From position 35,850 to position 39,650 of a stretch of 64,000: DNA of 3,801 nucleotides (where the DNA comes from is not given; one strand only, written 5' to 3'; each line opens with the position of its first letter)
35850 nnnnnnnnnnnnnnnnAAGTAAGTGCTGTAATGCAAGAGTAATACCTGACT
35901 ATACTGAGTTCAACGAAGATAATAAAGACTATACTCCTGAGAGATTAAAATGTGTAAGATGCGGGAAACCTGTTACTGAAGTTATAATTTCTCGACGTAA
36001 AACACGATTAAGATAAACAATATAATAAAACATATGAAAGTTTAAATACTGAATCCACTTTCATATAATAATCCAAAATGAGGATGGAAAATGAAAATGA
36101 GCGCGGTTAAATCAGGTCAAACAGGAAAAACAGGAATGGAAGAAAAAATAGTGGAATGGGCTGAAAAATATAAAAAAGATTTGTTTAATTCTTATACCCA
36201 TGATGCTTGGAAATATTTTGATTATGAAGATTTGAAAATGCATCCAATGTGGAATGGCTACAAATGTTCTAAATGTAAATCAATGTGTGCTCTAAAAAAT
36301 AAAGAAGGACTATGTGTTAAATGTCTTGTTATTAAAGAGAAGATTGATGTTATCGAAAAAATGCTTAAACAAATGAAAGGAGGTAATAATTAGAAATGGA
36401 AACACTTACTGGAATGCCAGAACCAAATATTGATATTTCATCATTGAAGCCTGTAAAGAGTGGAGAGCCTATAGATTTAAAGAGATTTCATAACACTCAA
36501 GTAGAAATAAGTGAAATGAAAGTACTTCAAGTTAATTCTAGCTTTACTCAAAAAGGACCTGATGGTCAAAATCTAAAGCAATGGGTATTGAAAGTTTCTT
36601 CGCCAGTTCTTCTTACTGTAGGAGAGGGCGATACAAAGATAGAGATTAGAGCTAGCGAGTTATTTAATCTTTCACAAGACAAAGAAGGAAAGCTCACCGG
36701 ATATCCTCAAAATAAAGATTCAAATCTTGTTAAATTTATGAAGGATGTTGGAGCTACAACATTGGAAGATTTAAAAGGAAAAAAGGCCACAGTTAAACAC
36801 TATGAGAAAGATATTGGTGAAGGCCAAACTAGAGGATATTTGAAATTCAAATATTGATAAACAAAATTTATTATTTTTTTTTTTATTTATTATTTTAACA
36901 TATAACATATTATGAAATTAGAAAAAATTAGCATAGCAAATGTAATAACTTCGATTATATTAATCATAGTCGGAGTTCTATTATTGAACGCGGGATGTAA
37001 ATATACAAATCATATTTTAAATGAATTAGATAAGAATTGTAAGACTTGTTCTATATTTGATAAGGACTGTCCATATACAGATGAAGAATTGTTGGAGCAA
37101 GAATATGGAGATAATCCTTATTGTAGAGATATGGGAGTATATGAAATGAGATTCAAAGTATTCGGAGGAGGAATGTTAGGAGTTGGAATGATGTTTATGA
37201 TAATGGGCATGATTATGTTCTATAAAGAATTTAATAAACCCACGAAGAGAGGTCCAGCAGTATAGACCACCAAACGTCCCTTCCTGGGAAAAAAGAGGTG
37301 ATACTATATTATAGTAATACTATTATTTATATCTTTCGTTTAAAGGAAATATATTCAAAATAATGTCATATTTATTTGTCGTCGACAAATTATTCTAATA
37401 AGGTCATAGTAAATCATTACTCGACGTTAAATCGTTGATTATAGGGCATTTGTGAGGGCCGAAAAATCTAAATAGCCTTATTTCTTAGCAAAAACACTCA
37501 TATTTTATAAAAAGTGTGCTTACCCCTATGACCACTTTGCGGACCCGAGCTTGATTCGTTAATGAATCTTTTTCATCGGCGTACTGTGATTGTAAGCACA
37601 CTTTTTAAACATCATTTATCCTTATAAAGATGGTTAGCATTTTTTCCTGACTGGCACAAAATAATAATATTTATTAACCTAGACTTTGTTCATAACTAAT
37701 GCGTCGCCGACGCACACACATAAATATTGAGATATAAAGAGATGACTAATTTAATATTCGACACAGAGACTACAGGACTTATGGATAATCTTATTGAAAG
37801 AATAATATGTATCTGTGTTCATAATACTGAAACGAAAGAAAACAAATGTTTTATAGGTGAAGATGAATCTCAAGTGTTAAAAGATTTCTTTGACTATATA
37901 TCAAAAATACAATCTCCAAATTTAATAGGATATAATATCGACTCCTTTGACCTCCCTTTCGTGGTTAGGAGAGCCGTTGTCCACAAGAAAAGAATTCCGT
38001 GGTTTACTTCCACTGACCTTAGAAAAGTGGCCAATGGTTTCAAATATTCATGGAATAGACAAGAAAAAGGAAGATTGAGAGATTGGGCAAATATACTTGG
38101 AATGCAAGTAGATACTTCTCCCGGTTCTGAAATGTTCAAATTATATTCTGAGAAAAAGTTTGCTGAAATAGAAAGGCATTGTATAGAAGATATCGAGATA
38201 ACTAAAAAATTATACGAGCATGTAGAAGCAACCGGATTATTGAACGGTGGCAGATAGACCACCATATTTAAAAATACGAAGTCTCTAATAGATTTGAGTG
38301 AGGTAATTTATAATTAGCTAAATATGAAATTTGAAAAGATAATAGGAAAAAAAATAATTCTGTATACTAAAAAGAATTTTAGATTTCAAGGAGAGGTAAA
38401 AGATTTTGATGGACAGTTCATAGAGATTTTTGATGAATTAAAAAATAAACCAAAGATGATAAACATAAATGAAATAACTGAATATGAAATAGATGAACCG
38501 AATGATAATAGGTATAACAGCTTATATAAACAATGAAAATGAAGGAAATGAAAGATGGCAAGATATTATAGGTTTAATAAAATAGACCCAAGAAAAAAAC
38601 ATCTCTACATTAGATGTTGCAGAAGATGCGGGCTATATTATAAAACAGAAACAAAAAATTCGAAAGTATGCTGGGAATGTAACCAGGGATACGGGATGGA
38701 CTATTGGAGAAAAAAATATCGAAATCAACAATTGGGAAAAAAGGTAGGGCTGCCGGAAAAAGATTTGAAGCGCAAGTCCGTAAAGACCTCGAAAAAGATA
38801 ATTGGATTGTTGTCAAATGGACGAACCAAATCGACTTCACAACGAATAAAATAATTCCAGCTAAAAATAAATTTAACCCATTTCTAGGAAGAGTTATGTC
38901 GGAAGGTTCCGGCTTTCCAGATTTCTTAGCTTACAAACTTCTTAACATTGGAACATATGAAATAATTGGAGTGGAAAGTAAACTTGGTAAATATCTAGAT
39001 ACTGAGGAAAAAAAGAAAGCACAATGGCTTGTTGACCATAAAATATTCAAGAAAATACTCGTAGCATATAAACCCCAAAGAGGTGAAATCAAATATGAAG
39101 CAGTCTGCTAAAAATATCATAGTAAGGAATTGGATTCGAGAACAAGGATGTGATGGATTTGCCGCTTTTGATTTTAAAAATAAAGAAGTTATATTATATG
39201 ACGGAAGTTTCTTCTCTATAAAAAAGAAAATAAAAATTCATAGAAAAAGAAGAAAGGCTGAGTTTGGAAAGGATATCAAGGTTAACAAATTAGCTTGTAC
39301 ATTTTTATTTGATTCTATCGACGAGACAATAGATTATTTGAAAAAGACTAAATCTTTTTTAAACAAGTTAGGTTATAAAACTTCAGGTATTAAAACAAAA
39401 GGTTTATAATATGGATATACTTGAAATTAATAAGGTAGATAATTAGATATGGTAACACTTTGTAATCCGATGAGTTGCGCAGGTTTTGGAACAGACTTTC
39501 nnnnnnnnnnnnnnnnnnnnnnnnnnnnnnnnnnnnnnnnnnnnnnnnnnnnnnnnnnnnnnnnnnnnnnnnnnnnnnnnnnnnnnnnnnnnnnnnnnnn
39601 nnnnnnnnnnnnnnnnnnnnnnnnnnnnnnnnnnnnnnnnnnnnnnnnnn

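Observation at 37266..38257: Palindrome-rich 460-bp gap (origin-like) preceding a DnaQ-like DEDDh exonuclease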

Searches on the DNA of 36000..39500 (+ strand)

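Call 11: search_dna_similar(query=window:36000-39500:+, collection=phages, mode=distant)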
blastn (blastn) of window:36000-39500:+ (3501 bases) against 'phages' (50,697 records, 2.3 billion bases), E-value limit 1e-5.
No match.

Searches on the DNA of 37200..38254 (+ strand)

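Call 6: search_rna_families(source=window, start=37200, end=37800, threshold=evalue, max_evalue=10, show_alignments=3)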
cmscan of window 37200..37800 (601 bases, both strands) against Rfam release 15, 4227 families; matches with E-value up to 10: 3.
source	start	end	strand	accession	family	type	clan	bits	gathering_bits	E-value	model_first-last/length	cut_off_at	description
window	37282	37347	+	RF01212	sn2524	Gene; snRNA; snoRNA; CD-box;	-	17.1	44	7.7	1-109/109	no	Small nucleolar RNA sn2524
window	37351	37389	-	RF02350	psRNA6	Gene; sRNA;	-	11.5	60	0.84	1-333/333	no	Nitrosomonas sRNA psRNA6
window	37637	37702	-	RF00563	SNORA53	Gene; snRNA; snoRNA; HACA-box;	-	10.2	38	8.8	28-98/248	no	Small nucleolar RNA SNORA53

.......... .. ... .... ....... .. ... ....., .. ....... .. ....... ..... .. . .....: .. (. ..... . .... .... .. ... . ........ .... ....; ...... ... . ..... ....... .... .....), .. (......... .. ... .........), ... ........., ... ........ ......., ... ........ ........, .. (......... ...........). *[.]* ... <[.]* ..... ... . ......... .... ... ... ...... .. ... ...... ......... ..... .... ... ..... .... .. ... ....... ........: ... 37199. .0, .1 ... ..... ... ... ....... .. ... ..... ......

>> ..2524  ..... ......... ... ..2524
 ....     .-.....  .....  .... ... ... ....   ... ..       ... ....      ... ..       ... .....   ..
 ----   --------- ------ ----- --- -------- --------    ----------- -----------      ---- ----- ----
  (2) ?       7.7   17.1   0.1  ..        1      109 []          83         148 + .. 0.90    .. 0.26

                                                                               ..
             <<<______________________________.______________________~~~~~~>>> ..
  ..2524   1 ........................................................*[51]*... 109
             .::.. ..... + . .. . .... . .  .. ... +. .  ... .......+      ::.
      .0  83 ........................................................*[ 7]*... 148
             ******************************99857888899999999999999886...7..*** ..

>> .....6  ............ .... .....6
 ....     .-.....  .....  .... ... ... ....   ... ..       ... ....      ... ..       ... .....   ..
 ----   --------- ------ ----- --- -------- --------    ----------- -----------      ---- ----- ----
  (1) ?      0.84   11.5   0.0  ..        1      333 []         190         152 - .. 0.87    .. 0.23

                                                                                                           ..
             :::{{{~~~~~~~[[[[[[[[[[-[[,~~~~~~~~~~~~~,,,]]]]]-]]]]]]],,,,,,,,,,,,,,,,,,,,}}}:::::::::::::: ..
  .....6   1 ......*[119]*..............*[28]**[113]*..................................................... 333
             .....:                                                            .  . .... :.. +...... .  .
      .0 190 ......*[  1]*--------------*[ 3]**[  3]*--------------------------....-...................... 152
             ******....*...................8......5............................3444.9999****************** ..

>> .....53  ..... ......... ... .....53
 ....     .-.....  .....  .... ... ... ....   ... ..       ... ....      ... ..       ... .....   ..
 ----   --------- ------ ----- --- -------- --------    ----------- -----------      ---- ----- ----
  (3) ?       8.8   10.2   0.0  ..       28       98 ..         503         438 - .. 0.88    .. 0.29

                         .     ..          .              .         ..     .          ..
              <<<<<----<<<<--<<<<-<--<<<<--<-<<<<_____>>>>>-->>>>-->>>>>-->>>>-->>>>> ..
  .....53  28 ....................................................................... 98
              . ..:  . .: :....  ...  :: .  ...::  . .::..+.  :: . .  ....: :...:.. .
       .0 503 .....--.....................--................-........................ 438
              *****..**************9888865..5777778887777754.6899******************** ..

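Call 50: build_rna_model(alignment_id=A4, structure=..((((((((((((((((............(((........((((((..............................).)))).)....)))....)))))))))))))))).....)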
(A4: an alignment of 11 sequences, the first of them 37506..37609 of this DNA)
Model R1 built from alignment A4 (11 sequences, 117 columns); structure: as given.
model positions 99; base pairs 24; branch points 0; effective number of sequences 2.54; information 0.59 bits per position. Calibrated on 0.2 Mb of random sequence (short: E-values are rough).
structure used (alignment columns):
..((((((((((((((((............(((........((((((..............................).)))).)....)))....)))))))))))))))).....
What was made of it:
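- The twelve sequences are closely related; the model's effective sequence number is 2.5 (call 50).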

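Call 52: search_with_rna_model(model_id=R1, sources=[window, L002, L005, L006, L007, L008, L010, L011, L012, L013, L014, L015, L016, L017, L018, L019, L020, L021, L022, L023, L024, L025, L026, L027, L028, L029, L030, L031, L032, L033, L034, L035, L036, L037, L038, L039, L040, L089, L090, L091, L092, L093, L094, L095, L096, L097, L098, L099, L100, L101, L102, L103, L104, L105, L106, L107, L108, L109, L111, L112], max_evalue=1, make_alignment=true)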
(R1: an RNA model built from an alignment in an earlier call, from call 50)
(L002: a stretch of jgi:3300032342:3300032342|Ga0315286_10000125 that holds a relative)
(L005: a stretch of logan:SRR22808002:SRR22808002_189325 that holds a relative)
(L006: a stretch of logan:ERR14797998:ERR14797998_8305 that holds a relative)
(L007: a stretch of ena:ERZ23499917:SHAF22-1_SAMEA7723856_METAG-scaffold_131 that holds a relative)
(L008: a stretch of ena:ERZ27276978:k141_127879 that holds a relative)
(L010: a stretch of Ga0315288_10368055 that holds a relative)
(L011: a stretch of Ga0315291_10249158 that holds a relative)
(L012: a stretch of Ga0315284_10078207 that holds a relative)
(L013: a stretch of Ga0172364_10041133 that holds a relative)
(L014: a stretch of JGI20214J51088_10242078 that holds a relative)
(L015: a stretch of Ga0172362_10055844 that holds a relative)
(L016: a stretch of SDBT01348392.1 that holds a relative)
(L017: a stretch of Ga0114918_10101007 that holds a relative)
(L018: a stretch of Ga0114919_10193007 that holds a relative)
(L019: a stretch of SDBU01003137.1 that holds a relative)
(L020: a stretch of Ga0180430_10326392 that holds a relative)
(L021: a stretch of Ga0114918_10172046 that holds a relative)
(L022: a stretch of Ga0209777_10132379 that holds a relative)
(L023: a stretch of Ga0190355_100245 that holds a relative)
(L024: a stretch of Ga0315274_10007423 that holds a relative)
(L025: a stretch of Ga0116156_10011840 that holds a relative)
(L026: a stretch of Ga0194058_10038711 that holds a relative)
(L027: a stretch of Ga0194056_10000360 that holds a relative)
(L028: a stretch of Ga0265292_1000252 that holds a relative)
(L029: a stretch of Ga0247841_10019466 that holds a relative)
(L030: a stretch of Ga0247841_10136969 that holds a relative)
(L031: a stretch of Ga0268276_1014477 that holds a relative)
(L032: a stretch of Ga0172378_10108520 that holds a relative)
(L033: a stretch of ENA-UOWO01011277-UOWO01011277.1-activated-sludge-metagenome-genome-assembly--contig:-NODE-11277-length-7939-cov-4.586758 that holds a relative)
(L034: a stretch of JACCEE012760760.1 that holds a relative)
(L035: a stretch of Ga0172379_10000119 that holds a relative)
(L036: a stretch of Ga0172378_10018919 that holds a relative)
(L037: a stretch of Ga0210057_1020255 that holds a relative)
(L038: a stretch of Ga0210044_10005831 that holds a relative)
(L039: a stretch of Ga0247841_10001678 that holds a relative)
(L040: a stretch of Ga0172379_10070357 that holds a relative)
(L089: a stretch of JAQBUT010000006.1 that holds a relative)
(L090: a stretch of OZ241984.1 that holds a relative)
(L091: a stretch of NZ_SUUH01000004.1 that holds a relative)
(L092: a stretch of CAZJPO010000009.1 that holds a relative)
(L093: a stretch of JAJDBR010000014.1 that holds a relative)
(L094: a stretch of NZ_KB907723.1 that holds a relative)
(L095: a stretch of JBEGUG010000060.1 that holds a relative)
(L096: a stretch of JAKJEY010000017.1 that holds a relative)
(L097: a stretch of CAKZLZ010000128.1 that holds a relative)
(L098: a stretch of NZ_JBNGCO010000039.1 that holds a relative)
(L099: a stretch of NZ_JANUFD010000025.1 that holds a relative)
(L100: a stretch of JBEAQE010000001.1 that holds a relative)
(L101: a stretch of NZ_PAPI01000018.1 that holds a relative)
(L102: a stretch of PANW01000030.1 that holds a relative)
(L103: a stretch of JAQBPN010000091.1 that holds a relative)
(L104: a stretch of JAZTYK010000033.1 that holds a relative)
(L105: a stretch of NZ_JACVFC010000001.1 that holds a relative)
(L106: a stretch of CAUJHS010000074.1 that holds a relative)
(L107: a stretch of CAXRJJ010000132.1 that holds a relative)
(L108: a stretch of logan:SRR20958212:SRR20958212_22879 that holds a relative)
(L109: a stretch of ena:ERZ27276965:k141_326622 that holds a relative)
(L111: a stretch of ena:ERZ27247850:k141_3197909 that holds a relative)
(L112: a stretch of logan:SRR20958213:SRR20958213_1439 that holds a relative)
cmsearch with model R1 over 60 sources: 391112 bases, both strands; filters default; matches with E-value up to 1: 18.
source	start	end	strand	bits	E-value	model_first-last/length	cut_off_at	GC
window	37508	37606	+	103.6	1.9e-22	1-99/99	no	0.41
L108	1487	1584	+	99.2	2.3e-21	1-99/99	no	0.41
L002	5703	5802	+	98.1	4.3e-21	1-99/99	no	0.44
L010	419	517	+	92.9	8.2e-20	1-99/99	no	0.4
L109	2774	2872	+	85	7.4e-18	1-99/99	no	0.46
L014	525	632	+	79.6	1.7e-16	1-99/99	no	0.44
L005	5643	5748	+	74.5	3e-15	1-99/99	no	0.36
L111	1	93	+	72.5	9.3e-15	8-99/99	5'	0.47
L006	5785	5866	+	69.1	6.5e-14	1-99/99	no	0.5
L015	700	783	+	63.5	1.6e-12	1-99/99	no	0.44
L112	713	797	+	62.1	3.6e-12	1-99/99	no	0.53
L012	997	1094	+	58.5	2.7e-11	1-99/99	no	0.49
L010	420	518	-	26.4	0.0024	1-99/99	no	0.4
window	37509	37607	-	26.1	0.0029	1-99/99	no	0.41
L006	5786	5867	-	23.6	0.012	1-99/99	no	0.5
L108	1488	1585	-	22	0.029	1-99/99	no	0.41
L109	2775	2873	-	22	0.03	1-99/99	no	0.46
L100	2887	2966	-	20.3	0.079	1-99/99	no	0.41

Alignment A5: 18 matches aligned to the model, 174 columns, each read 5' to 3' on its own strand. Consensus structure (alignment columns), stored with it:
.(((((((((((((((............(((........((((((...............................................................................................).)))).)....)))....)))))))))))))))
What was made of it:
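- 37509..37601 (-): Predicted small structured RNA, about 91-93 nt. The 5' end is inferred at 37599-37601 and the 3' end in the U-run encoded by 37509-37513. The covariance model finds one copy per genome, always upstream of the exonuclease gene (call 52).
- All are upstream of the exonuclease gene, none lies elsewhere in the window, and none is in more distant relatives (call 52). The element is absent from close relatives that keep the exonuclease (call 52).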

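Call 63: search_rna_families(sources=[L010, L012, L014, L015, L112, L111], threshold=evalue, max_evalue=5)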
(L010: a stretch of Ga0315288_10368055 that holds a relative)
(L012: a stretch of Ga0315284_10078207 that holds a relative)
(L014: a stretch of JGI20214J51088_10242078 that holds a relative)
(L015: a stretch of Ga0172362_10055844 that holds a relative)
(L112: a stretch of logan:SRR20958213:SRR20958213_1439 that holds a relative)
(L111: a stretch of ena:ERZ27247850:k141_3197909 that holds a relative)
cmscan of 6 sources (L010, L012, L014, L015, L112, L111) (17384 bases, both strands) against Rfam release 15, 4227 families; matches with E-value up to 5: 2.
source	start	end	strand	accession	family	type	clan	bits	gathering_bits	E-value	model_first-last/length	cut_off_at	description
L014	265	377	+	RF02191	TCL6_1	Gene; lncRNA;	-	22.8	60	0.36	1-113/113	no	T-cell leukemia/lymphoma 6 conserved region 1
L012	684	785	+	RF00688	MIR394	Gene; miRNA;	-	20.9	60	3.9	1-109/109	no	MIR394 microRNA precursor family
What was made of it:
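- Closest known: Virus-encoded structured RNAs such as phi29 pRNA or phage-borne Y-RNA-like RNAs. Different: cmscan against 4227 Rfam families, which include these, gave nothing better than E = 0.36 over the element in the window and six relatives (calls 6, 63).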
